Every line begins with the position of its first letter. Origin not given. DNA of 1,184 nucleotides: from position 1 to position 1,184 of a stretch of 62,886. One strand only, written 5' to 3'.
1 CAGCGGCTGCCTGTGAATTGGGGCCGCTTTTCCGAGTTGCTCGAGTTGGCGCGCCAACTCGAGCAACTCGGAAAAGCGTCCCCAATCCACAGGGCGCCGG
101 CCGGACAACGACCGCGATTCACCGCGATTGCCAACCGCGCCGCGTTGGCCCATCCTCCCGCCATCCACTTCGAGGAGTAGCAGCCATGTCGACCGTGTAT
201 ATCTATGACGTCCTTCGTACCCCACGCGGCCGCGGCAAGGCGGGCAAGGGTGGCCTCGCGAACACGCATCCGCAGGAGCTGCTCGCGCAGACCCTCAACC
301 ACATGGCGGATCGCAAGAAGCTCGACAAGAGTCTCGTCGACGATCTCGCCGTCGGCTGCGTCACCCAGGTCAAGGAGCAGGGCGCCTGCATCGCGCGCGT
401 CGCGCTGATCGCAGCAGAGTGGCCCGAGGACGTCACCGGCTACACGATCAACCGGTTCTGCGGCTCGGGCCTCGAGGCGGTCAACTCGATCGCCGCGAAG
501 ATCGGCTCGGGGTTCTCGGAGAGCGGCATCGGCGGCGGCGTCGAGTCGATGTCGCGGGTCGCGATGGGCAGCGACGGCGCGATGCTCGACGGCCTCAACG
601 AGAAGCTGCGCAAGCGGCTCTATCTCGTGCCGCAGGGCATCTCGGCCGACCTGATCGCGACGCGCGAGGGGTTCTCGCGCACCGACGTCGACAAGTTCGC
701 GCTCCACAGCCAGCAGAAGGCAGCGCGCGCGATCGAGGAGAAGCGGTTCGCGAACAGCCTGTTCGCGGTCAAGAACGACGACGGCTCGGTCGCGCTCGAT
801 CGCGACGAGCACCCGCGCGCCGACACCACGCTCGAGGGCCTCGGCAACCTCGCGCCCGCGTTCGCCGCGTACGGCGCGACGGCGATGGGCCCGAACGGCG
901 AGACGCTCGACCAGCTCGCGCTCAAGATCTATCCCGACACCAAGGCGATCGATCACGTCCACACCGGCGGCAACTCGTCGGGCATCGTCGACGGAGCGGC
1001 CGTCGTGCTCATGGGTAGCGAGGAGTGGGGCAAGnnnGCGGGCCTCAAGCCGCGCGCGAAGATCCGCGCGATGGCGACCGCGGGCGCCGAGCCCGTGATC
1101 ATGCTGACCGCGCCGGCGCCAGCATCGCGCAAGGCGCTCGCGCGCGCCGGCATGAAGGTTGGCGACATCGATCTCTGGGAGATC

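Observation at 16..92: Nested palindromic ~86-bp repeat element (copy 1; second copy at 22855-22940)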

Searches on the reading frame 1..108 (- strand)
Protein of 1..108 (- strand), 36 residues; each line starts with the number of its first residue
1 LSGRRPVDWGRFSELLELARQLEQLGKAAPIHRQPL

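Call 67: search_protein_representatives(alignment_id=A3)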
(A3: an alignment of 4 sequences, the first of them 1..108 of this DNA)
Query: 4 sequences, 37 profile positions. Proteins with E-value up to 0.001 (for the whole library): 1; up to 1e-10: 0; up to 1e-30: 0. The best 1 are listed.
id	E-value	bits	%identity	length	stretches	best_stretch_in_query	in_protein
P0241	5.4e-05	38.8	-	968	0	-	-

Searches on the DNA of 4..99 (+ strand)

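Call 55: search_dna_similar(query=window:4-99:+, collection=plasmids, mode=distant, max_evalue=1, max_rows=15)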
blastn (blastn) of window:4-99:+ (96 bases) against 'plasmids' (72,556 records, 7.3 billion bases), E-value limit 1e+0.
Records with a match: 1; places in all: 1; records where one place covers at least 80% of the query: 0.
Best place of each record, by identity: >=99% 1.
By first word of the organism name: Sphingobium 1.
By predicted mobility (MOB-suite, as given by PLSDB): non-mobilizable 1.
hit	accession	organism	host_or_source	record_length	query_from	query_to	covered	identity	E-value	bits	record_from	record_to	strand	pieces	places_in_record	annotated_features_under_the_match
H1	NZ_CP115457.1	Sphingobium yanoikuyae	cell culture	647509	66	86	22%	100.0%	8e-1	39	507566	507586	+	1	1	chemotaxis protein CheW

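Call 56: search_dna_similar(query=window:4-99:+, collection=phages, mode=distant, max_evalue=1, max_rows=15)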
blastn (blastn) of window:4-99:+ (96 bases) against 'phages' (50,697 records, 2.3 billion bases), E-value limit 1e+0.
Records with a match: 8; places in all: 16; records where one place covers at least 80% of the query: 0.
Best place of each record, by identity: 80-90% 8.
By first word of the organism name: Burkholderia 8.
By host as written in the record: Burkholderia pseudomallei 5; Burkholderia thailandensis 2; Burkholderia sp. 1.
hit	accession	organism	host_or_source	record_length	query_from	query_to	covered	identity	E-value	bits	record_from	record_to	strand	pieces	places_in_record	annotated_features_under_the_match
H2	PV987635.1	Burkholderia phage vB_SBP27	Burkholderia pseudomallei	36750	30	59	31%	86.7%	9e-1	37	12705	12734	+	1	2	toprim domain-containing protein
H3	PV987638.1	Burkholderia phage vB_SBP40b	Burkholderia pseudomallei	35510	30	59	31%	86.7%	9e-1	37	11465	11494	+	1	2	toprim domain-containing protein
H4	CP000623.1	Burkholderia phage phiE202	Burkholderia thailandensis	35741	30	59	31%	86.7%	9e-1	37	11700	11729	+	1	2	gp11, conserved hypothetical protein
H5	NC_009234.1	Burkholderia phage phiE202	Burkholderia thailandensis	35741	30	59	31%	86.7%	9e-1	37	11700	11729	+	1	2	DNA primase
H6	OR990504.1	Burkholderia phage vB_HM387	Burkholderia pseudomallei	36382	38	67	31%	86.7%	9e-1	37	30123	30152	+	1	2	DNA primase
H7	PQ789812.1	Burkholderia phage vB_SBP34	Burkholderia sp.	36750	30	59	31%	86.7%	9e-1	37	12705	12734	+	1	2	toprim domain-containing protein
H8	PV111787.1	Burkholderia phage vB_SBP7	Burkholderia pseudomallei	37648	38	67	31%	86.7%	9e-1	37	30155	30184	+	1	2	hypothetical protein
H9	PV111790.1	Burkholderia phage vB_SBP36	Burkholderia pseudomallei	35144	30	59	31%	86.7%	9e-1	37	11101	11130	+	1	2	toprim domain-containing protein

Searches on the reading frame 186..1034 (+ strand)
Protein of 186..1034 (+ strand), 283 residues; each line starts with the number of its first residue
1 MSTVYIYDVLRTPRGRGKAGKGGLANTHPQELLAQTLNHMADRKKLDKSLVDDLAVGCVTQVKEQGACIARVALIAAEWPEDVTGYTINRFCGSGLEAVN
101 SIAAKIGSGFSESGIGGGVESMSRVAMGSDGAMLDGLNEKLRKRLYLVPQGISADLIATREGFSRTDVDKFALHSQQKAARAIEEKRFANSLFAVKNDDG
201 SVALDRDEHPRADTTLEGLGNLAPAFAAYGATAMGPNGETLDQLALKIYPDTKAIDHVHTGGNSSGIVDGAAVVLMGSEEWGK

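Call 39: find_homologous_proteins(query=window:186-1034:+, max_evalue=1e-80)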
Query window:186-1034:+ (283 aa): 2835 proteins with E <= 1e-80 among 8000 candidates; the best 120 are listed.
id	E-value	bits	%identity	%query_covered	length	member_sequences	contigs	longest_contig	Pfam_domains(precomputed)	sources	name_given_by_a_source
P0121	1.6e-182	623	100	100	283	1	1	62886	PF00108.30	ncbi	-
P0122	1.2e-168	578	93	100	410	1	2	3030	PF02803.25,PF00108.30,PF22691.3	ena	-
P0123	1.9e-167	574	92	100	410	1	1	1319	PF02803.25,PF00108.30,PF22691.3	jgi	jgi:acetyl-CoA C-acetyltransferase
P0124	1.3e-163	561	90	100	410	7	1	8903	PF02803.25,PF00108.30,PF22691.3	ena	-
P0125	2.0e-163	560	89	100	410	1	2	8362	PF02803.25,PF00108.30,PF22691.3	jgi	-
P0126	2.8e-163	560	90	100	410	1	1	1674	PF02803.25,PF00108.30,PF22691.3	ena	-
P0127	8.0e-163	559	89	100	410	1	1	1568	PF02803.25,PF00108.30,PF22691.3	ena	-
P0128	8.3e-163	558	89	100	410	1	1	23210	PF02803.25,PF00108.30,PF22691.3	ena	-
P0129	1.0e-162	558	89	100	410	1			PF02803.25,PF00108.30,PF22691.3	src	-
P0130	1.3e-162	558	90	100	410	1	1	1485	PF02803.25,PF00108.30,PF22691.3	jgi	-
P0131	5.7e-162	556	89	100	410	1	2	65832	PF02803.25,PF00108.30,PF22691.3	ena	-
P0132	1.0e-161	555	89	100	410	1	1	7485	PF02803.25,PF00108.30,PF22691.3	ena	-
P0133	1.2e-161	555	89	100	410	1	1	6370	PF02803.25,PF00108.30,PF22691.3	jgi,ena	-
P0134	2.5e-161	554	89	100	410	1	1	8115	PF02803.25,PF00108.30,PF22691.3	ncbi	-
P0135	2.6e-161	554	88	100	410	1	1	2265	PF02803.25,PF00108.30,PF22691.3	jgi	jgi:acetyl-CoA C-acetyltransferase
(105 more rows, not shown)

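Call 40: find_encoding_contigs(protein=P0122, flank=10000, max_places=4)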
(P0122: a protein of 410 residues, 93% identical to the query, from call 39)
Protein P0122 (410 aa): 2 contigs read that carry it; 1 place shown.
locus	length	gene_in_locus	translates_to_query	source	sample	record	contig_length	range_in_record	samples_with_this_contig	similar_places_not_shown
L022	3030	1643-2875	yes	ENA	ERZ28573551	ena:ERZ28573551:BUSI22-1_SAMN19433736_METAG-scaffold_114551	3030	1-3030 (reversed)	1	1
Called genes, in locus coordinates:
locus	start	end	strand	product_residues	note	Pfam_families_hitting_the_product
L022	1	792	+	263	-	?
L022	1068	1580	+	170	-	-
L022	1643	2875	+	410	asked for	PF00108:Thiolase_N, PF22691:Thiolase_C_1 (faint), PF02803:Thiolase_C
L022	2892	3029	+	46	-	?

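Call 41: find_encoding_contigs(protein=P0124, flank=10000, max_places=4)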
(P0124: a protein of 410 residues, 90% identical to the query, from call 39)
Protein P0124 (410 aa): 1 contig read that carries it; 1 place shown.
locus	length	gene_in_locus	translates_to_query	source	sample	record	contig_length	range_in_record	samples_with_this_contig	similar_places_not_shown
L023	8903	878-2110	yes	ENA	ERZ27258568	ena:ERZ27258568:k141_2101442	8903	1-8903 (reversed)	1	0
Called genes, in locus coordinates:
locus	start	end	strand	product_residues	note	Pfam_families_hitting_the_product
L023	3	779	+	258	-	?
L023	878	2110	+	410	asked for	PF00108:Thiolase_N, PF02803:Thiolase_C, PF22691:Thiolase_C_1 (faint)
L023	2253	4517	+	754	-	-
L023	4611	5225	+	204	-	-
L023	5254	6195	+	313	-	-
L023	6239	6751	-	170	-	-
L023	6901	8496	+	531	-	PF12450:vWF_A, PF05762:VWA_CoxE (weak), PF00092:VWA, PF13519:VWA_2, PF13768:VWA_3, PF12034:YfbK_C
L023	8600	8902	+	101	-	?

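Call 42: find_encoding_contigs(protein=P0131, flank=10000, max_places=4)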
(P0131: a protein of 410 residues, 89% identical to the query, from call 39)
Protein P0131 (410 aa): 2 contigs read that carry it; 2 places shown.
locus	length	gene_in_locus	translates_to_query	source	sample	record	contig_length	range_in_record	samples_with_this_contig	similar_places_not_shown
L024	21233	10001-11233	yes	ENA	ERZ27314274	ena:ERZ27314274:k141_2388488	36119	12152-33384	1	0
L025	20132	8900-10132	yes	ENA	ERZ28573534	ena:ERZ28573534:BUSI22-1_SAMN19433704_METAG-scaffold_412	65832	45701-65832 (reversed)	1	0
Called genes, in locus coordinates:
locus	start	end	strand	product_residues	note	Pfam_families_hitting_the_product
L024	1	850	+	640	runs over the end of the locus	PF01432:Peptidase_M3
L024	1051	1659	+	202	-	-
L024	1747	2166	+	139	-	-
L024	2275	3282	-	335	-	PF00069:Pkinase, PF07714:PK_Tyr_Ser-Thr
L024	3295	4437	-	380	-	PF02771:Acyl-CoA_dh_N, PF02770:Acyl-CoA_dh_M, PF00441:Acyl-CoA_dh_1, PF08028:Acyl-CoA_dh_2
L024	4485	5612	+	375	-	PF00781:DAGK_cat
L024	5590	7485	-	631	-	PF22614:Slo-like_RCK (faint), PF06241:Castor_Poll_mid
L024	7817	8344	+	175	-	-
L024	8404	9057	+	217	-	-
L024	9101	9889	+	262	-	-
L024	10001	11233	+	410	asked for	PF00108:Thiolase_N, PF02803:Thiolase_C, PF22691:Thiolase_C_1 (faint)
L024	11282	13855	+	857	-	PF02310:B12-binding, PF04055:Radical_SAM, PF05721:PhyH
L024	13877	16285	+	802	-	-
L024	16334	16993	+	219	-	-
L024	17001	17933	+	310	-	-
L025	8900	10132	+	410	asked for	PF00108:Thiolase_N, PF02803:Thiolase_C, PF22691:Thiolase_C_1 (faint)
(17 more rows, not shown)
